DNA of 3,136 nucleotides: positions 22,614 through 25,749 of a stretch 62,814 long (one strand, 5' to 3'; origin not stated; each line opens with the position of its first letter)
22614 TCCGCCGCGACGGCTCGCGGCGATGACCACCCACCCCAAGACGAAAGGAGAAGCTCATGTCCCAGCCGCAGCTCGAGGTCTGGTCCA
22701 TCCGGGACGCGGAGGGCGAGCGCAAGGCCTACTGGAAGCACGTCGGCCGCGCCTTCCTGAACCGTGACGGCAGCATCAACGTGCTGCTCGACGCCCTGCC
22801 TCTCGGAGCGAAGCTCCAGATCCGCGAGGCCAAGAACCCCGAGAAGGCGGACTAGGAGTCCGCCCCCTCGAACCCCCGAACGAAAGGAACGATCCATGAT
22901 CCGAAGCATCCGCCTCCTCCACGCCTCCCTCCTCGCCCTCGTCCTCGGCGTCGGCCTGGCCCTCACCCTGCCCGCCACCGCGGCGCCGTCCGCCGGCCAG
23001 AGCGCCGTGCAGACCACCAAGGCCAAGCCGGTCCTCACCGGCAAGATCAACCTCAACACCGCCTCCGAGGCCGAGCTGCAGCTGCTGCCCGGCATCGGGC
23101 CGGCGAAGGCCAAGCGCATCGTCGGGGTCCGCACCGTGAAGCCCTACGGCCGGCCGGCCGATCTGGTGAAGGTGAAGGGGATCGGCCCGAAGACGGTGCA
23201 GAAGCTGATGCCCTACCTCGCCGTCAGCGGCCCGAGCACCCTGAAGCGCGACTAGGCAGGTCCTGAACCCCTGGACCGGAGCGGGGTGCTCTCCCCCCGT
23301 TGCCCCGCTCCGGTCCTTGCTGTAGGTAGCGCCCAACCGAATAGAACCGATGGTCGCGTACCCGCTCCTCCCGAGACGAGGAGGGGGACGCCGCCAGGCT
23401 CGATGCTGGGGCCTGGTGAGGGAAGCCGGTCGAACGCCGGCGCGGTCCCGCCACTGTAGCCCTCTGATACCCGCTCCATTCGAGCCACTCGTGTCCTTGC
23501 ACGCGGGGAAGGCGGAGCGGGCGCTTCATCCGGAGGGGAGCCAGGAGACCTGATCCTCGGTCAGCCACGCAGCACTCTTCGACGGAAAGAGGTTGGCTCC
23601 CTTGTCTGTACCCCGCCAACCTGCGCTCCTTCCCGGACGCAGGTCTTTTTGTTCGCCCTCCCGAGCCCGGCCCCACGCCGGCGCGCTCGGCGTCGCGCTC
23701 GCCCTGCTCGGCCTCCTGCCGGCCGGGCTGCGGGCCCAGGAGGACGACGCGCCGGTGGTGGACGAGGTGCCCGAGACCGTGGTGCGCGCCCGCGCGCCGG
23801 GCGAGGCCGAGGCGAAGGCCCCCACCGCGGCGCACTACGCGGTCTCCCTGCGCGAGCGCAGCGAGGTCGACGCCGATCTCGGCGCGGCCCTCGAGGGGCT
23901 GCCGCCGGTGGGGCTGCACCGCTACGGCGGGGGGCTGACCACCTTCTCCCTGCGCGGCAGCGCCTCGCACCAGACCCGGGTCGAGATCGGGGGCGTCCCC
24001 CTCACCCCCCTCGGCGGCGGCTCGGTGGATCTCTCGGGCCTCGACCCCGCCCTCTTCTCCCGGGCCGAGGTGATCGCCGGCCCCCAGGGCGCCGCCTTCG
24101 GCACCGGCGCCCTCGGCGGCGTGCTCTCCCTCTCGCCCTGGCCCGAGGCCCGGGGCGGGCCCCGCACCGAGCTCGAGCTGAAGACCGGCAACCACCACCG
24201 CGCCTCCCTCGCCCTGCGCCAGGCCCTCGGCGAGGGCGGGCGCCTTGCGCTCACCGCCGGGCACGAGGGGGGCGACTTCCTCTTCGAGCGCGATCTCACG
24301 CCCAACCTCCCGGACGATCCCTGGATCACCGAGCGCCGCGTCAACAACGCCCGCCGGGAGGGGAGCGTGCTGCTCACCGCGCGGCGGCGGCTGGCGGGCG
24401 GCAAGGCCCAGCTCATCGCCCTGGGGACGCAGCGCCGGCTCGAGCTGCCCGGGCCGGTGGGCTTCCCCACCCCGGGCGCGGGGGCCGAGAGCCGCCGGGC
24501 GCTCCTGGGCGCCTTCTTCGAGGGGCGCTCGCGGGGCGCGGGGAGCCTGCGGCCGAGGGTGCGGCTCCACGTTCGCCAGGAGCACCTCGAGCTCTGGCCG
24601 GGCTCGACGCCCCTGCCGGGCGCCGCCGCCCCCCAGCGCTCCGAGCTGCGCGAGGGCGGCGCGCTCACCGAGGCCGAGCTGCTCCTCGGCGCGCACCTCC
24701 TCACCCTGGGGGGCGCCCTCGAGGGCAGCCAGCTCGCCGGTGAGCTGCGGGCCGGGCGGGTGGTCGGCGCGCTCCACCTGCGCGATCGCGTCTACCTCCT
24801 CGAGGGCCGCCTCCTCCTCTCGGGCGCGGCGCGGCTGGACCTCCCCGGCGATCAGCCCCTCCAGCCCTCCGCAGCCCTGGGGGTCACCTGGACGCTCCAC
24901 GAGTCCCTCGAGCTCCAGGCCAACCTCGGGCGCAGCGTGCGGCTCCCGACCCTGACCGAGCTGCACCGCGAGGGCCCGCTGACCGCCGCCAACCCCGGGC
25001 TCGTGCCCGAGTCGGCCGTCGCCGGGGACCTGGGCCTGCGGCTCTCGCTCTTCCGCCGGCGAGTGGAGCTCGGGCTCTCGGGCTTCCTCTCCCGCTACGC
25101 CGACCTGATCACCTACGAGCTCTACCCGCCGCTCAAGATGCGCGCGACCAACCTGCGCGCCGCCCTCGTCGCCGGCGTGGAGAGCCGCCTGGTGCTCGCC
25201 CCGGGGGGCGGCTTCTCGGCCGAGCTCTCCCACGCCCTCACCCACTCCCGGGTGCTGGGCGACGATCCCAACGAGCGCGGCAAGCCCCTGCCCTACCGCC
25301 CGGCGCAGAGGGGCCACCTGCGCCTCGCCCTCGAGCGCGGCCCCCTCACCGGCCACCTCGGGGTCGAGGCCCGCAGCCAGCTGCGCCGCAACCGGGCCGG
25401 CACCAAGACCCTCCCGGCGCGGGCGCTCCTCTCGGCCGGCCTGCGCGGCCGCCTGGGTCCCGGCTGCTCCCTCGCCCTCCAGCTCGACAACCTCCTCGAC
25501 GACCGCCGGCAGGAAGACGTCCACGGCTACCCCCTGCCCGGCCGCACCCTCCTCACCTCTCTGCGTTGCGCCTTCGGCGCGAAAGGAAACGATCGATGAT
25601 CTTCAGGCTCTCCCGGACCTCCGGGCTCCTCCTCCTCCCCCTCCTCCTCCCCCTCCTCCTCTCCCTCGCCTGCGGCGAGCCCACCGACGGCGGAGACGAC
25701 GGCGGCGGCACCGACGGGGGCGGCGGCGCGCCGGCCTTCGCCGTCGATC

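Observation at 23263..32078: B12-riboswitch regulon: BtuB-like receptor, beta-propeller lipoprotein, BtuF, BtuC, periplasmic amidohydrolase, BtuD and TonB-like protein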

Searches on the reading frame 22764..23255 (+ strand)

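Call 5: search_protein_families(library=pfam, proteins=[window:22764-23255:+], max_evalue=0.01)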
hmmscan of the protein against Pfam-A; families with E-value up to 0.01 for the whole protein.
window:22764-23255:+ (163 aa): 8 families
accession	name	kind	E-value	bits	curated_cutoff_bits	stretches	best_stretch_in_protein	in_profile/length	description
PF12836.13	HHH_3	-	9.5e-18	64.5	27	1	93-152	4-64/65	Helix-hairpin-helix motif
PF00633.29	HHH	-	3.1e-13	49.3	24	2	96-120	4-28/30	Helix-hairpin-helix motif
PF14520.12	HHH_5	-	5.9e-08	33.5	27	0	99-120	31-52/57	Helix-hairpin-helix domain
PF14716.13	HHH_8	-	8e-05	23.4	30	0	127-152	43-68/73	Helix-hairpin-helix domain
PF21176.3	RecR_HhH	-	0.0025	18.1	27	0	104-119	7-22/45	RecR, helix-hairpin-helix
PF12826.13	HHH_2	-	0.0034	17.9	27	0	96-120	28-52/64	Helix-hairpin-helix motif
PF20582.4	UPF0758_N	-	0.0076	16.8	27.1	0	51-116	22-76/77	UPF0758 N-terminal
PF03934.19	T2SSK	-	0.0078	17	24.2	0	95-154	1-62/63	Type II secretion system (T2SS), protein K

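Call 6: search_protein_families(library=ncbifam, proteins=[window:22764-23255:+], max_evalue=0.01)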
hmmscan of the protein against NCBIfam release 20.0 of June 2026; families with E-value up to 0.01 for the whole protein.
window:22764-23255:+ (163 aa): 4 families
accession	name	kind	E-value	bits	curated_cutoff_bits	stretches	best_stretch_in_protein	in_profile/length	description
TIGR01259.1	comE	subfamily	3.1e-15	56.2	152.35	1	82-154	47-120/120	comEA protein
TIGR00426.1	TIGR00426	subfamily_domain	6.4e-09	35.8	53.1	1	94-148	7-63/69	competence protein ComEA helix-hairpin-helix repeat region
NF037980.1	T2SS_GspK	equivalog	0.0013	18.4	130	0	89-143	208-262/307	type II secretion system minor pseudopilin GspK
TIGR00084.2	ruvA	equivalog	0.0027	17.4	85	0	133-149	111-127/202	Holliday junction branch migration protein RuvA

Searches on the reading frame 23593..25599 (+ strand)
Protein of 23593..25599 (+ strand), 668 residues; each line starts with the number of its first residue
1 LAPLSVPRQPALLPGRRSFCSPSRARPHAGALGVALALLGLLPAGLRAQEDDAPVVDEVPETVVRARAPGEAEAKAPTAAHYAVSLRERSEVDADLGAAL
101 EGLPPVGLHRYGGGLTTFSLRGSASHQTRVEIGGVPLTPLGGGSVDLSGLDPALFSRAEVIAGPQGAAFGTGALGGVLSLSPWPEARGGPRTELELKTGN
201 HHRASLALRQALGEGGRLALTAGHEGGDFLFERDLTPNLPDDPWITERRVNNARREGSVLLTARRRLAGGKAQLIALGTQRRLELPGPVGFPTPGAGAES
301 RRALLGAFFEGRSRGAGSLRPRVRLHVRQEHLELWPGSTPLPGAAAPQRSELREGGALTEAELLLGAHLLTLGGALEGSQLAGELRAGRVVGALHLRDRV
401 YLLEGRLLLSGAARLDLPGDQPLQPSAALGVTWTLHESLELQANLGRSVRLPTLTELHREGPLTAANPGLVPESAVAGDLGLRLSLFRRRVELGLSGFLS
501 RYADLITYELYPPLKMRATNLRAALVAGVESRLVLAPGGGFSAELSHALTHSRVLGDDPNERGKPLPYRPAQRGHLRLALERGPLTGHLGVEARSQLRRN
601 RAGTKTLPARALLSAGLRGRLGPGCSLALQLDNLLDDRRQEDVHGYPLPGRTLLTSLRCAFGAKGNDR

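Call 5: search_protein_families(library=pfam, proteins=[window:23593-25599:+], max_evalue=0.01)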
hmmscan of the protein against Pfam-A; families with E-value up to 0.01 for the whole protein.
window:23593-25599:+ (668 aa): 2 families
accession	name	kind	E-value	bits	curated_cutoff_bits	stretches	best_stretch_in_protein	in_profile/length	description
PF00593.30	TonB_dep_Rec_b-barrel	-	8.6e-17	62.6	27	1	393-634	172-436/436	TonB dependent receptor-like, beta-barrel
PF07715.20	Plug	-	3.4e-13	50.5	23.9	1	93-177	22-107/107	TonB-dependent Receptor Plug Domain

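Call 6: search_protein_families(library=ncbifam, proteins=[window:23593-25599:+], max_evalue=0.01)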
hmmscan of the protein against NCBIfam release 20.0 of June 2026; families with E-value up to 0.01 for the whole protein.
window:23593-25599:+ (668 aa): 8 families
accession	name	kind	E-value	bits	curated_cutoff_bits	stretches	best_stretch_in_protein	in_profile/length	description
TIGR01779.1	TonB-B12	equivalog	7.2e-20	71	599.7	2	99-225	68-197/614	TonB-dependent vitamin B12 receptor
NF038079.1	TonB_sider_MxcH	equivalog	5.6e-13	47.8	925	1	59-213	115-270/792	TonB-dependent siderophore myxochelin receptor MxcH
NF007926.1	PRK10641.1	equivalog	1.3e-12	47.1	836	1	99-223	67-193/617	TonB-dependent vitamin B12 receptor BtuB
TIGR01783.1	TonB-siderophor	subfamily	6.3e-10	38.3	223.5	2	94-181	20-106/649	TonB-dependent siderophore receptor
TIGR01786.1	TonB-hemlactrns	subfamily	1.1e-08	33.9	323.75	1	426-509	439-526/719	TonB-dependent hemoglobin/transferrin/lactoferrin family receptor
TIGR01785.1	TonB-hemin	subfamily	3.2e-08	32.5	316.85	2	98-179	40-125/677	TonB-dependent heme/hemoglobin receptor family protein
NF053590.1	TonB_dep_TOL0244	equivalog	1.3e-05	24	645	1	423-641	360-582/604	TOL_0244 family TonB-dependent receptor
NF038289.1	Zn_piracy_ZnuD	exception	0.0049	15.6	950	1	56-179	27-150/685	zinc piracy TonB-dependent receptor ZnuD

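Call 68: search_solved_structures(query=window:23593-25599:+, max_evalue=0.00001)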
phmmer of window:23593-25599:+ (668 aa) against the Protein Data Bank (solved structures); distinct sequences matched with E-value up to 0.00001: 6.
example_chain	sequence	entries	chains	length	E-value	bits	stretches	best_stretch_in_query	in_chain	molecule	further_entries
3rgn_A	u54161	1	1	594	1.4e-10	43.5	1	95-222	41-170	Vitamin B12 transporter BtuB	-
1nqf_A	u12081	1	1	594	2.6e-10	42.6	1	95-222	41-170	Vitamin B12 receptor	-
1nqe_A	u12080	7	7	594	2.7e-10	42.5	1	95-222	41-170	Vitamin B12 receptor | Vitamin B12 transporter btuB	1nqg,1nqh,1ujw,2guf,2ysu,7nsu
3rgm_A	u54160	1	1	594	2.7e-10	42.5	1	95-222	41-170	Vitamin B12 transporter BtuB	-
3m8b_A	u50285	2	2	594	2.9e-10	42.4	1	95-222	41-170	Vitamin B12 transporter btuB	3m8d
2gsk_A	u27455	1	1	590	3.2e-10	42.3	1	96-222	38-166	Vitamin B12 transporter btuB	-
